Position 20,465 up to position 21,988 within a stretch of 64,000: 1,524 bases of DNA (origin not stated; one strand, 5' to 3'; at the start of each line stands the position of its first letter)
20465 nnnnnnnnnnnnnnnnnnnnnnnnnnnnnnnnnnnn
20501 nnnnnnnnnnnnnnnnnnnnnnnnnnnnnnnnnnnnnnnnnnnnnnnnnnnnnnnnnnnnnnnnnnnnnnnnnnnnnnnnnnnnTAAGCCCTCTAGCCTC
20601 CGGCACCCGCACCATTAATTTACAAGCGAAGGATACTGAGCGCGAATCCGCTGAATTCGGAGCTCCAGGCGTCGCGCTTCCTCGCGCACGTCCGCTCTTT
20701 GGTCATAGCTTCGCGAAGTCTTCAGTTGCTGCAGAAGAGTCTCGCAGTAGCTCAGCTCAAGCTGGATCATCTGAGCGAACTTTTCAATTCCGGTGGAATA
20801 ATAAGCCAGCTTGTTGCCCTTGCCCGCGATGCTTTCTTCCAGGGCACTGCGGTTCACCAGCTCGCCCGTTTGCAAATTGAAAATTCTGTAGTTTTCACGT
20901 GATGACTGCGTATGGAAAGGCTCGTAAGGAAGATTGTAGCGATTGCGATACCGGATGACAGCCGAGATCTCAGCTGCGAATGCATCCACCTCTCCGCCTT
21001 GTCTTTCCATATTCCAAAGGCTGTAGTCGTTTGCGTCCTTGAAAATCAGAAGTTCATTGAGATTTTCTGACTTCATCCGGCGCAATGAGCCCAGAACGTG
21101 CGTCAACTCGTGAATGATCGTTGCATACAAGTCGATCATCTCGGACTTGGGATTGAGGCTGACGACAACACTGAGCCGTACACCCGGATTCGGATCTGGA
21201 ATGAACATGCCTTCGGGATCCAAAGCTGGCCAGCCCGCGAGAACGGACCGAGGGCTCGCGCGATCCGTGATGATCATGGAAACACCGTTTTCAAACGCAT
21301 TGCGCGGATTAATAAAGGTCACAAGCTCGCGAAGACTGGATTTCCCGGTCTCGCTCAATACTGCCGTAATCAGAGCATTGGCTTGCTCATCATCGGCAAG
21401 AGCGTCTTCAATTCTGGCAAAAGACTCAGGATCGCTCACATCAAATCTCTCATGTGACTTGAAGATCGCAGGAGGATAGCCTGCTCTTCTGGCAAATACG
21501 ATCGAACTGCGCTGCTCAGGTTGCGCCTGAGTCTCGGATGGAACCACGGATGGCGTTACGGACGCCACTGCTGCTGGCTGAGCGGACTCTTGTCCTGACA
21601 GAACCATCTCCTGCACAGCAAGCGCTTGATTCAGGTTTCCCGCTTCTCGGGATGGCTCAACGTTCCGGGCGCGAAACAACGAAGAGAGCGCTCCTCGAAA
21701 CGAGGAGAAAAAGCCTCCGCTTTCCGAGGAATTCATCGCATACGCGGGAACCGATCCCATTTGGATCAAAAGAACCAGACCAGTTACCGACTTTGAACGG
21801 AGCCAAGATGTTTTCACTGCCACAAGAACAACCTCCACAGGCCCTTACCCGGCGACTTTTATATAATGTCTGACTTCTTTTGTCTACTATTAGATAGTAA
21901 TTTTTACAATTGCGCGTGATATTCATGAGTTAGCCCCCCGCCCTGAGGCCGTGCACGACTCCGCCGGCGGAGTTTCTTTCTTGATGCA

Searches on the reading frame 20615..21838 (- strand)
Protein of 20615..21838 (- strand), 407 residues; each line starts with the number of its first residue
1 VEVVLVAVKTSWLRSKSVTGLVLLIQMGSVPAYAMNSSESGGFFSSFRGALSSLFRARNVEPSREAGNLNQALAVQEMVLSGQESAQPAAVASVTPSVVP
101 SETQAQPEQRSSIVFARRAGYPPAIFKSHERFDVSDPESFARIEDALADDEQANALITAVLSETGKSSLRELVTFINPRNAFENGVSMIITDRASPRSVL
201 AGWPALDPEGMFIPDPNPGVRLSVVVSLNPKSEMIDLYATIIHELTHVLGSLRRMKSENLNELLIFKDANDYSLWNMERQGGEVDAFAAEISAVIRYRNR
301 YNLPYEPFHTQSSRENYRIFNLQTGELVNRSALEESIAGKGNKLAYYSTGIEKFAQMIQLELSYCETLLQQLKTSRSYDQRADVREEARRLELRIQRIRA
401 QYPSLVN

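Call 9: search_protein_families(library=pfam, proteins=[window:20615-21838:-], max_evalue=0.01)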
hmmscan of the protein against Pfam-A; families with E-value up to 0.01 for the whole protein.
window:20615-21838:- (407 aa): 0 families

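Call 35: search_protein_families(library=ncbifam, proteins=[window:20615-21838:-], max_evalue=0.01)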
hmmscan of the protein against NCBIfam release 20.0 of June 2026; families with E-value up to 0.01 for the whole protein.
window:20615-21838:- (407 aa): 0 families
